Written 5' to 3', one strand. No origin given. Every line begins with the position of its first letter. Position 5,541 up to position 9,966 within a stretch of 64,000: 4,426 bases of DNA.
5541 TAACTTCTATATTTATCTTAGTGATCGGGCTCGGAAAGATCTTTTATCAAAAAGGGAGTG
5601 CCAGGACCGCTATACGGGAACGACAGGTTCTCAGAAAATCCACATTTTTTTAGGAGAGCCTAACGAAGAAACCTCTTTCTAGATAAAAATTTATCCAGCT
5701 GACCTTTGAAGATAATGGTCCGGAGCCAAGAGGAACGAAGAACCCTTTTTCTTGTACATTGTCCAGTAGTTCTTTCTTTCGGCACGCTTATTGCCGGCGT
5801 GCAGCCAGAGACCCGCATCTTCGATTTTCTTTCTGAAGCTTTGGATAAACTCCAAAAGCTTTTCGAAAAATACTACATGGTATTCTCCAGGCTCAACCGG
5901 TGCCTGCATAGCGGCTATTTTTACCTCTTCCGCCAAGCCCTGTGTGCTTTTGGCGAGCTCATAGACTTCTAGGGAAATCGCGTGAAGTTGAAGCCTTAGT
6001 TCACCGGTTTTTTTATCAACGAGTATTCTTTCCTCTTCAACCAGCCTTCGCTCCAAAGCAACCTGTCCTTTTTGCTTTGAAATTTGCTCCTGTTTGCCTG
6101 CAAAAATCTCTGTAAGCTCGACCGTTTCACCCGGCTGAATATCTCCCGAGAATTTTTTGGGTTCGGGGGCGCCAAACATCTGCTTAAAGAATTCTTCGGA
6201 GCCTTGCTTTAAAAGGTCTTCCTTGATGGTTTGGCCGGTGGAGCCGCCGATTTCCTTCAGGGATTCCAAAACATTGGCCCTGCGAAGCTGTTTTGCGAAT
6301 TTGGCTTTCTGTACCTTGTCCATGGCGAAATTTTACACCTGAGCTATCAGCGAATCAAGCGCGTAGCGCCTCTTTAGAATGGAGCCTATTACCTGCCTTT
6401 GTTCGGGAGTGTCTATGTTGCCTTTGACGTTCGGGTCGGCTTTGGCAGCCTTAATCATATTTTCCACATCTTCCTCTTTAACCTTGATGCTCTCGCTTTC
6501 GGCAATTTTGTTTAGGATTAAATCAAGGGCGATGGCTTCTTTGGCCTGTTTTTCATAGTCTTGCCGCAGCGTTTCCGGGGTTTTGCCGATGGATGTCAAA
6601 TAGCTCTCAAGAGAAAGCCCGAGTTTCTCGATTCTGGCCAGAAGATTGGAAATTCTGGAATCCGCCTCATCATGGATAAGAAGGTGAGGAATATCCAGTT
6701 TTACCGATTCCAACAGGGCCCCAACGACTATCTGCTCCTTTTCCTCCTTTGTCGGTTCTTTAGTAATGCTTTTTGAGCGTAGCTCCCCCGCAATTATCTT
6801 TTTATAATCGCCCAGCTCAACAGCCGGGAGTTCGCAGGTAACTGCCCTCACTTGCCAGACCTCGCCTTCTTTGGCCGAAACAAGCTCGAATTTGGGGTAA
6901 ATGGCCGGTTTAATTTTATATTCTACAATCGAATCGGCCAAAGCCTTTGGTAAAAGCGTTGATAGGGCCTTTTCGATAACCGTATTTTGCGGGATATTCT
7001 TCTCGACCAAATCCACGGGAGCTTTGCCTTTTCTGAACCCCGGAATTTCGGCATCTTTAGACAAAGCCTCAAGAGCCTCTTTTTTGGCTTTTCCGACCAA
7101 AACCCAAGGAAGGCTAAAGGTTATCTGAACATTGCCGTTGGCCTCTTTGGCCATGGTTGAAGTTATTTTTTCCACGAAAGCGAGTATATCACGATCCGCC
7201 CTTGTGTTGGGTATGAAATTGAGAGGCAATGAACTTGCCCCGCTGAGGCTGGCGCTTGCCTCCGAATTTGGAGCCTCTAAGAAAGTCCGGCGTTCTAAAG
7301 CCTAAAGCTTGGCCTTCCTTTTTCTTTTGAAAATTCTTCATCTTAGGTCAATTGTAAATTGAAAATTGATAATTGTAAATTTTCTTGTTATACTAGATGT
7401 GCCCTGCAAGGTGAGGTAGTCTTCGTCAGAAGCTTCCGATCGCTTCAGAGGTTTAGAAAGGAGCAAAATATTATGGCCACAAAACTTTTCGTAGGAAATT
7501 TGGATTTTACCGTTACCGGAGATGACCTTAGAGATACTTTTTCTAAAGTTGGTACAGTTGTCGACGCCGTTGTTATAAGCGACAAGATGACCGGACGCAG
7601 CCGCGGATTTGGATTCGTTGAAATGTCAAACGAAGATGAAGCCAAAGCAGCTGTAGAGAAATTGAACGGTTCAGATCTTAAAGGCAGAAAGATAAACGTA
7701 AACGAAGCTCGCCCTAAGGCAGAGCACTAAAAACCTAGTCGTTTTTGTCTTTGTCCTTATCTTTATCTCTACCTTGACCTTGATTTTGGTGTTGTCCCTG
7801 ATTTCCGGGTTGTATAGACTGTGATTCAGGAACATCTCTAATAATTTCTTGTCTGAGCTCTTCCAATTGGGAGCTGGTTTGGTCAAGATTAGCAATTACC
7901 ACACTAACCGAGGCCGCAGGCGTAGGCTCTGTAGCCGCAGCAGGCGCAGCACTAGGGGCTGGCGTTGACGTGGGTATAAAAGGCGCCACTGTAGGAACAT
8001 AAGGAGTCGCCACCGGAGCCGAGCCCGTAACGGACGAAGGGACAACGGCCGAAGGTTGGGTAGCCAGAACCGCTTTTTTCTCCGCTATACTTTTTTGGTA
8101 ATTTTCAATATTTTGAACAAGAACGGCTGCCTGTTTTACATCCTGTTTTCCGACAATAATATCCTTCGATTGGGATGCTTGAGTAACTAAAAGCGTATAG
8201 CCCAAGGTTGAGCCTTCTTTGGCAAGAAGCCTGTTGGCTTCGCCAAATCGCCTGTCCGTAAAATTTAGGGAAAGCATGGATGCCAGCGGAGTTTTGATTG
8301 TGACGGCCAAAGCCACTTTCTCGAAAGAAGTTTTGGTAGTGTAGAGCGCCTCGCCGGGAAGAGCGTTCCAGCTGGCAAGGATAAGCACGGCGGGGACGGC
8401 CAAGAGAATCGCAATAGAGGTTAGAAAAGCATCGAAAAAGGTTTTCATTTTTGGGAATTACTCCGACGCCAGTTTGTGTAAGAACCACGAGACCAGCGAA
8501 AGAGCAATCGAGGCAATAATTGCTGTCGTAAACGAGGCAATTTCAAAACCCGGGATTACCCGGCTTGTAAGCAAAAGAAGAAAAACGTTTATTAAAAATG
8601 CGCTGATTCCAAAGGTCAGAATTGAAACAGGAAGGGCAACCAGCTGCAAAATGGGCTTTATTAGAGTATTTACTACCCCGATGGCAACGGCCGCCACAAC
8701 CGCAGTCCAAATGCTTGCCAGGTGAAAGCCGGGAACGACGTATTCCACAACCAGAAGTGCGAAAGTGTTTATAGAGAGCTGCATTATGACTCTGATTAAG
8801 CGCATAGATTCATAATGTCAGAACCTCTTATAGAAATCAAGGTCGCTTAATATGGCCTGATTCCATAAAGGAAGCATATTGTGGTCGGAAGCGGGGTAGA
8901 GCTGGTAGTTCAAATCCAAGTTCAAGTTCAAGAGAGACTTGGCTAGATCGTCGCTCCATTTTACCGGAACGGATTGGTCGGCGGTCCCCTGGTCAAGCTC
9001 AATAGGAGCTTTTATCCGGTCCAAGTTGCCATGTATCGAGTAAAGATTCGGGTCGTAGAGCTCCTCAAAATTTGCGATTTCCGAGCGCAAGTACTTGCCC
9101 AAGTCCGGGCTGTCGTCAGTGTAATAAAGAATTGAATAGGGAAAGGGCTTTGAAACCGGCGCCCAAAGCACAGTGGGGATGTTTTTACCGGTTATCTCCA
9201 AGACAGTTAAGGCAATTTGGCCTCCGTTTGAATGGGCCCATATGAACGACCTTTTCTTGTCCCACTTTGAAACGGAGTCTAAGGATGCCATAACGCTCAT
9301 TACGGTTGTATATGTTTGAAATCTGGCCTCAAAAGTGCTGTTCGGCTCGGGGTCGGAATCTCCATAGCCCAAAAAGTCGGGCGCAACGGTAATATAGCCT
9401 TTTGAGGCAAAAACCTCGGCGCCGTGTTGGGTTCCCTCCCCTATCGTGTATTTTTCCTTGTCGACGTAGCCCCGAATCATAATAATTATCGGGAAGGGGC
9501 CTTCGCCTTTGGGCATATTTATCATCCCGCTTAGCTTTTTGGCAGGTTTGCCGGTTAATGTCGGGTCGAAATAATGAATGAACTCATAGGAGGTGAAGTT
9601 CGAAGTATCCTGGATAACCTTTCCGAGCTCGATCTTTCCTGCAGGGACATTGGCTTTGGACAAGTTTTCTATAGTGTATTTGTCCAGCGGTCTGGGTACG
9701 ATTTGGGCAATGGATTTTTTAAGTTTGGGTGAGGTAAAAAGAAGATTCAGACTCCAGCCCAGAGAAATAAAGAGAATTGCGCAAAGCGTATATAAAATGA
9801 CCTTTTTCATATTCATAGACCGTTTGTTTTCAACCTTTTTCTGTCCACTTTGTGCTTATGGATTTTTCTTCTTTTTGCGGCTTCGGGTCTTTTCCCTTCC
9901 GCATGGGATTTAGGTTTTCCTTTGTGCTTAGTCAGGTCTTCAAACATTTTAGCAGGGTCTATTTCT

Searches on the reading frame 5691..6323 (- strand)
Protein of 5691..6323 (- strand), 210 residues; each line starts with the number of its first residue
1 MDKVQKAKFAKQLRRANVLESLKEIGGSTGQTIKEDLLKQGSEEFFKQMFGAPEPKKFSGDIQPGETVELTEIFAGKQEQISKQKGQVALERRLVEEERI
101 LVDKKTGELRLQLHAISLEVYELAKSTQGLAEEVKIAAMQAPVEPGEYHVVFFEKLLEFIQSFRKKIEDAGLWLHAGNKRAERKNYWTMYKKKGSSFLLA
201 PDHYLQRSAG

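Call 80: search_protein_families(library=pfam, proteins=[window:5691-6323:-], max_evalue=0.00001)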
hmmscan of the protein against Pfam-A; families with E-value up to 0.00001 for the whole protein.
window:5691-6323:- (210 aa): 1 family
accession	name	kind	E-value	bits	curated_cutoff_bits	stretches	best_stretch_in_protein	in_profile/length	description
PF18904.5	DUF5660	-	1.4e-33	115.8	24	1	105-210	2-109/109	Domain of unknown function (DUF5660)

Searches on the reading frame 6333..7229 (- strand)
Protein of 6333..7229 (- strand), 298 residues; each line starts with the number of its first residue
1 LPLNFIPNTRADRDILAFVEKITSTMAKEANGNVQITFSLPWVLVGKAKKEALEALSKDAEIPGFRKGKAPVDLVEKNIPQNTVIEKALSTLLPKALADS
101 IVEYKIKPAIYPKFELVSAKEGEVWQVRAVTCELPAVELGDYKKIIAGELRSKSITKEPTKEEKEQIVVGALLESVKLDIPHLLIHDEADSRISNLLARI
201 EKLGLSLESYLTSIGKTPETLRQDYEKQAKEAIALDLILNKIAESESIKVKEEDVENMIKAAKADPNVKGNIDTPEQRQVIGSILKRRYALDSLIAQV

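Call 80: search_protein_families(library=pfam, proteins=[window:6333-7229:-], max_evalue=0.00001)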
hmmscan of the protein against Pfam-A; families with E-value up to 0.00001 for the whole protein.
window:6333-7229:- (298 aa): 2 families
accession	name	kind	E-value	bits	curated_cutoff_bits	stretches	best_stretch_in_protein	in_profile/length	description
PF05697.18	Trigger_N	-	8.7e-23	81.6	22.2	1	25-166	4-143/144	Bacterial trigger factor protein (TF)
PF05698.19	Trigger_C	-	4.2e-22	79.4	22.7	1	154-294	15-160/162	Bacterial trigger factor protein (TF) C-terminus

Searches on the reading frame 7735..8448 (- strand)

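Call 80: search_protein_families(library=pfam, proteins=[window:7735-8448:-], max_evalue=0.00001)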
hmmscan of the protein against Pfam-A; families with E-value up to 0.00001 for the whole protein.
window:7735-8448:- (237 aa): 1 family
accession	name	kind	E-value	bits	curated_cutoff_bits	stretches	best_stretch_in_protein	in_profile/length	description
PF18915.5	DUF5667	-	1.2e-06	29.3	27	1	29-94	2-67/99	Domain of unknown function (DUF5667)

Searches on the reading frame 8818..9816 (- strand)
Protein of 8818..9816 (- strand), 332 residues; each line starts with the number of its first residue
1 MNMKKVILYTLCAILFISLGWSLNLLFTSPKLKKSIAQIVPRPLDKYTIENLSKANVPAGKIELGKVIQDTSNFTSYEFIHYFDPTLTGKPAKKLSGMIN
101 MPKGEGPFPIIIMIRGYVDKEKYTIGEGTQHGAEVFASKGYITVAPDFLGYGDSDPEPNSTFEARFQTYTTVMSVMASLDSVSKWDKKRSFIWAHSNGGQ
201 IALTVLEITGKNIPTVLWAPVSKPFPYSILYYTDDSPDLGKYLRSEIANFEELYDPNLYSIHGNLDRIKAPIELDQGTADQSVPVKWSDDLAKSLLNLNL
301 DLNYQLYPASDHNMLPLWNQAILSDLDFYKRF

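Call 37: search_protein_families(library=pfam, proteins=[window:8818-9816:-], max_evalue=0.001)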
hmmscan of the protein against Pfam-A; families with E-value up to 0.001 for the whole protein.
window:8818-9816:- (332 aa): 9 families
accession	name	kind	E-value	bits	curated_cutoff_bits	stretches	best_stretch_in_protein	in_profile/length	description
PF12146.15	Hydrolase_4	-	2.6e-08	33.9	27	1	129-223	20-112/239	Serine aminopeptidase, S33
PF00326.27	Peptidase_S9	-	1.8e-06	28.1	22.6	1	131-314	5-189/213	Prolyl oligopeptidase family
PF07224.18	Chlorophyllase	-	3.2e-06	26.6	26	1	92-205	28-133/301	Chlorophyllase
PF02129.25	Peptidase_S15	-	1.6e-05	25.1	23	1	95-163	5-74/262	X-Pro dipeptidyl-peptidase (S15 family)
PF01738.24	DLH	-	2.2e-05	24.6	21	0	264-312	138-186/217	Dienelactone hydrolase family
PF05448.18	AXE1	-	2.3e-05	23.8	21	0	78-161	52-131/321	Acetyl xylan esterase (AXE1)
PF00561.26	Abhydrolase_1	-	5.5e-05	23.4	25.8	1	133-209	20-90/245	alpha/beta hydrolase fold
PF12697.13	Abhydrolase_6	-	8e-05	23.8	26.3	1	137-236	24-101/217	Alpha/beta hydrolase family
PF20434.5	BD-FAE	-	0.00057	19.9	26.8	0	102-203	6-104/215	BD-FAE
